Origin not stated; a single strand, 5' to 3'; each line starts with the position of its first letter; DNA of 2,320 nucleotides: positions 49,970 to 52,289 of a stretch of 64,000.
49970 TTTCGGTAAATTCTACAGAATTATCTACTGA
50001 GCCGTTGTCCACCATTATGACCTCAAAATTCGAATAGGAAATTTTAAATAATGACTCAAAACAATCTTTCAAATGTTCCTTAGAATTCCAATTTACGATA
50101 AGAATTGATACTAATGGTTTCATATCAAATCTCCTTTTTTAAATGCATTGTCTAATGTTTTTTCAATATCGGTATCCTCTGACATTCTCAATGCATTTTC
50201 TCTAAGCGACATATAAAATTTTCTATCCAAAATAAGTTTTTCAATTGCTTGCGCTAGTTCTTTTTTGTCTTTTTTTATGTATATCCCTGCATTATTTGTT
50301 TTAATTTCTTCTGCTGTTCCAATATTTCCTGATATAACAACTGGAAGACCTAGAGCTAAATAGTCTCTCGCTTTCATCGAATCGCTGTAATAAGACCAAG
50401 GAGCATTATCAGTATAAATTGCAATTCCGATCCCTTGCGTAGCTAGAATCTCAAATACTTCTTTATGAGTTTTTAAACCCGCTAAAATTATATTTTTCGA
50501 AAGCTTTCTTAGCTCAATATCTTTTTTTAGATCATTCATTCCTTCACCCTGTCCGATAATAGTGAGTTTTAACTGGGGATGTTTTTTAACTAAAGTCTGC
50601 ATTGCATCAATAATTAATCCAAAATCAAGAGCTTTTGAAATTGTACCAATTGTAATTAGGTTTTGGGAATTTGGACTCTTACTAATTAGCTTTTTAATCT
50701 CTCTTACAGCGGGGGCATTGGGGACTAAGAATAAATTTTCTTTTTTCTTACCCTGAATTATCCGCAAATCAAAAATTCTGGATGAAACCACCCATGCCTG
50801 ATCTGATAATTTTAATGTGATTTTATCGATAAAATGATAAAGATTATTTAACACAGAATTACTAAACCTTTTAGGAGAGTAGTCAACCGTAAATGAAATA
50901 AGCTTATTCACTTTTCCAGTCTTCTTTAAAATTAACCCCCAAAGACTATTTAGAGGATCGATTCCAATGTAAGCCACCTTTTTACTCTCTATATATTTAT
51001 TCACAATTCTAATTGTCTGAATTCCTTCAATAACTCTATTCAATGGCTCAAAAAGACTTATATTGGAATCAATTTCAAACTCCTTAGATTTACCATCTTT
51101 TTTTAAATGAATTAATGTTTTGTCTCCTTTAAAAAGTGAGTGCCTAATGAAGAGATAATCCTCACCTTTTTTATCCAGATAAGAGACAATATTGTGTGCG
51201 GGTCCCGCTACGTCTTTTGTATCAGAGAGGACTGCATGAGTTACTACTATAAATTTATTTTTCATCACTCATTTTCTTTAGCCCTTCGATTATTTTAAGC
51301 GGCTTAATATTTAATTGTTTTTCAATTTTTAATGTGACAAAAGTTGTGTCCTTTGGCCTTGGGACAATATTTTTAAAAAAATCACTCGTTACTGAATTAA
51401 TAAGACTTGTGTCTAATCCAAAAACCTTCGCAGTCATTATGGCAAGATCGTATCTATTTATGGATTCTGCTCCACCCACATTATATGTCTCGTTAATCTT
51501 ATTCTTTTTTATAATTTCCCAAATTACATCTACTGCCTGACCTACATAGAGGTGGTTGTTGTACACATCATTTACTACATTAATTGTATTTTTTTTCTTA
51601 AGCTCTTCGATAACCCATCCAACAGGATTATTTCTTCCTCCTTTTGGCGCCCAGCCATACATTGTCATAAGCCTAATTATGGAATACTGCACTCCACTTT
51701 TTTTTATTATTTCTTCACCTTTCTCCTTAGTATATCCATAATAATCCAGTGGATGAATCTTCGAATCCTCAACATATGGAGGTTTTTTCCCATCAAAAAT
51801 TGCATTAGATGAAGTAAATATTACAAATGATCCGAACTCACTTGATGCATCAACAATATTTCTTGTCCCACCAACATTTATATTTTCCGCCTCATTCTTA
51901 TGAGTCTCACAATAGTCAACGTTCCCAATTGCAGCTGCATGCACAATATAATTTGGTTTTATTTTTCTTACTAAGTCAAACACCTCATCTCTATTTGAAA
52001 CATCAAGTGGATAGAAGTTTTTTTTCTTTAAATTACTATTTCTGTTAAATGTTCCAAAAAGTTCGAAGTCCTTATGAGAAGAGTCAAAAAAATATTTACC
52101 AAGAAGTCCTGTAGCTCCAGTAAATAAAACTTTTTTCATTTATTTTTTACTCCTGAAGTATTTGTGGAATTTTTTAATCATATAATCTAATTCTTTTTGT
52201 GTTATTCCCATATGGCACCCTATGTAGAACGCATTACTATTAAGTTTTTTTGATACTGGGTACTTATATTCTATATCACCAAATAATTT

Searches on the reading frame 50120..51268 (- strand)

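Call 8: search_protein_families(library=pfam, proteins=[window:50120-51268:-], max_evalue=0.001)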
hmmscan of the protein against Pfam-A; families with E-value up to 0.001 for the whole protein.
window:50120-51268:- (382 aa): 2 families
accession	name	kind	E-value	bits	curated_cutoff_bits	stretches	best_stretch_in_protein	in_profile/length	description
PF00534.26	Glycos_transf_1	-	9.2e-17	61.5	26.4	1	197-360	11-170/172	Glycosyl transferases group 1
PF13692.12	Glyco_trans_1_4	-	9.2e-14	52.3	27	1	203-347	3-141/142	Glycosyl transferases group 1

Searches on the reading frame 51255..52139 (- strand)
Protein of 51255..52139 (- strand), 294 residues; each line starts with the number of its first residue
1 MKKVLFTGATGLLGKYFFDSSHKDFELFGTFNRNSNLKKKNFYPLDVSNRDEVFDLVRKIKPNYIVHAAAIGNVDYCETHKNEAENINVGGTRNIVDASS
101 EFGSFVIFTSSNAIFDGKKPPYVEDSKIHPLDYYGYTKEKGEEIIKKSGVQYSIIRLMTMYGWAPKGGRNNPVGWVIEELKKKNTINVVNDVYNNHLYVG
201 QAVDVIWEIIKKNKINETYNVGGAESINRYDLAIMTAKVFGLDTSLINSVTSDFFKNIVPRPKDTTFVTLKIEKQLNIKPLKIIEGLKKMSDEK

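Call 8: search_protein_families(library=pfam, proteins=[window:51255-52139:-], max_evalue=0.001)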
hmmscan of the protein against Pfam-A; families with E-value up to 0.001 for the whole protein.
window:51255-52139:- (294 aa): 7 families
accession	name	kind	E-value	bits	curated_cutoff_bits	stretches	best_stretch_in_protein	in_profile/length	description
PF04321.23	RmlD_sub_bind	-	1.6e-49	169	27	1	3-292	2-283/287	RmlD substrate binding domain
PF01370.27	Epimerase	-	8e-29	101.2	20.9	1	4-222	1-240/240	NAD dependent epimerase/dehydratase family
PF16363.11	GDP_Man_Dehyd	-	2.3e-12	47.5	27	1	5-230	1-264/332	GDP-mannose 4,6 dehydratase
PF02719.21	Polysacc_synt_2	-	8.4e-10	38.7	20.2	1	44-104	60-120/293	Polysaccharide biosynthesis protein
PF01073.25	3Beta_HSD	-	1.4e-09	37.9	22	1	33-150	40-162/280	3-beta hydroxysteroid dehydrogenase/isomerase family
PF07993.18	NAD_binding_4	-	9.2e-07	28.7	20.1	1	63-196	90-242/258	Male sterility protein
PF13460.12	NAD_binding_10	-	0.00039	20.8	27.2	1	44-161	45-147/184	NAD(P)H-binding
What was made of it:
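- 51255..52139 (-): RmlD-fold SDR (294 aa), predicted C4 ketoreductase acting on the dehydratase product. Its ATG directly follows the dehydratase stop codon (TAAATG), with an AGGAG 10 nt upstream. Pfam RmlD_sub_bind 1.6e-49 (call 8).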

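Call 10: search_protein_families(library=ncbifam, proteins=[window:51255-52139:-], max_evalue=0.00001)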
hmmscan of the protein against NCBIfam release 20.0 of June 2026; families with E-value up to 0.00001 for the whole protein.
window:51255-52139:- (294 aa): 9 families
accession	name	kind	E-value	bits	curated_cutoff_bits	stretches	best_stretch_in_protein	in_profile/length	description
TIGR01214.1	rmlD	equivalog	1.7e-43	148.7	224.05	1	3-290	1-281/285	dTDP-4-dehydrorhamnose reductase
NF007440.0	PRK09987.1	equivalog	2e-23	83.2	308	1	43-293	36-292/299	dTDP-4-dehydrorhamnose reductase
TIGR02197.1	heptose_epim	equivalog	9.2e-11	41.5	274.6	1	5-242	2-262/316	ADP-glyceromanno-heptose 6-epimerase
TIGR01179.1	galE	equivalog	1.7e-10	40.2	262.3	1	34-166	43-182/332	UDP-glucose 4-epimerase GalE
TIGR01181.1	dTDP_gluc_dehyt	equivalog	5.2e-10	38.9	365.1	1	38-252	50-273/321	dTDP-glucose 4,6-dehydratase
TIGR03589.1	PseB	equivalog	4e-07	29.3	407.75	1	32-102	47-115/324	UDP-N-acetylglucosamine 4,6-dehydratase (inverting)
TIGR04130.1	FnlA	equivalog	4.1e-07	29.2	730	1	32-99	46-111/337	UDP-N-acetylglucosamine 4,6-dehydratase/5-epimerase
NF043036.1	ErythonDh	equivalog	1.4e-06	27.7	325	1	42-145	56-160/321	D-erythronate dehydrogenase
NF007490.0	PRK10084.1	subfamily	2e-06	27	649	0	189-284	226-323/361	dTDP-glucose 4,6-dehydratase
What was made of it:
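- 51255..52139 (-): NCBIfam rmlD scores 148.7 bits, below the 224 cutoff (call 10).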

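Call 36: search_solved_structures(query=window:51255-52139:-, max_evalue=1e-10, show_alignments=1)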
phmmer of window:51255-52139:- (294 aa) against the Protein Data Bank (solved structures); distinct sequences matched with E-value up to 1e-10: 14.
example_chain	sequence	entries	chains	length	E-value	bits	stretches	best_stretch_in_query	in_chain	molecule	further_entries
9gpi_D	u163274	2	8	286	1.8e-24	89.8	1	1-255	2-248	dTDP-4-dehydrorhamnose reductase, putative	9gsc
2ydx_A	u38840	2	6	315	2.5e-24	89.3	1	2-264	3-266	METHIONINE ADENOSYLTRANSFERASE 2 SUBUNIT BETA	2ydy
4ndn_E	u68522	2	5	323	2.8e-24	89.1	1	2-264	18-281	Methionine adenosyltransferase 2 subunit beta | Isoform 2 of Methionine adenosyltransferase 2 subunit beta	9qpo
4ktt_E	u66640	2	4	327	2.9e-24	89.1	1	2-264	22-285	Methionine adenosyltransferase 2 subunit beta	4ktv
30gd_E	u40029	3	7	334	3.2e-24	88.9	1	2-264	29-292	Isoform 1 of Methionine adenosyltransferase 2 subunit beta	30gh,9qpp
3sc6_A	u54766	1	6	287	1.9e-22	83.1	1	2-267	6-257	dTDP-4-dehydrorhamnose reductase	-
2ggs_A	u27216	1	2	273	2.4e-20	76.2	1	3-267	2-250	273aa long hypothetical dTDP-4-dehydrorhamnose reductase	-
8g22_A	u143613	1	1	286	8.2e-20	74.5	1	33-268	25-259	dTDP-4-dehydrorhamnose reductase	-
1vl0_A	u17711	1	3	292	4.1e-19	72.2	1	3-267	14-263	DTDP-4-dehydrorhamnose reductase, rfbD ortholog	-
5u9c_A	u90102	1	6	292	7.6e-19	71.3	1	2-264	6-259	dTDP-4-dehydrorhamnose Reductase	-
1kbz_A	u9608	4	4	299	1.2e-16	64.1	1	45-279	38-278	dTDP-glucose oxidoreductase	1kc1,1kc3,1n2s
4wpg_A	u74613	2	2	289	7.7e-16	61.4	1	43-233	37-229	dTDP-4-dehydrorhamnose reductase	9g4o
8ctr_A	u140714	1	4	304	5e-12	48.9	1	46-194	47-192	dTDP-4-dehydrorhamnose reductase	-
2pk3_A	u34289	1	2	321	1.7e-11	47.2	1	3-162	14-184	GDP-6-deoxy-D-lyxo-4-hexulose reductase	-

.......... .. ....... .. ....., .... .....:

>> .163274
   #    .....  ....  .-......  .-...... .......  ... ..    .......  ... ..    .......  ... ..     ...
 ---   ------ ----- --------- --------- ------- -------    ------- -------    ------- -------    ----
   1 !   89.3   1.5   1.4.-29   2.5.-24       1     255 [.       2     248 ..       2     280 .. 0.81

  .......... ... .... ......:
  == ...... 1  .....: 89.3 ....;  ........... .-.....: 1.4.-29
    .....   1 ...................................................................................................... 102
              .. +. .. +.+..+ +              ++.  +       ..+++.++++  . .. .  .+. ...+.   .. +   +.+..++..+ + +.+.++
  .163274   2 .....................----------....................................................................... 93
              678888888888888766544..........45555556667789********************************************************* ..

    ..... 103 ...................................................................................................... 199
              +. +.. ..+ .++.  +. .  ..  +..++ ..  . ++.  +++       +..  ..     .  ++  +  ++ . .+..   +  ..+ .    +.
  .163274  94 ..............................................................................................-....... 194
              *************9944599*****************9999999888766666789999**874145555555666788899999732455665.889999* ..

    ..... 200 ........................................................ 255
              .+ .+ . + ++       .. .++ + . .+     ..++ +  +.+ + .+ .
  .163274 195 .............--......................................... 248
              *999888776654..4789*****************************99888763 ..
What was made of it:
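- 51255..52139 (-): PDB dTDP-4-dehydrorhamnose reductases score about 90 bits (call 36).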
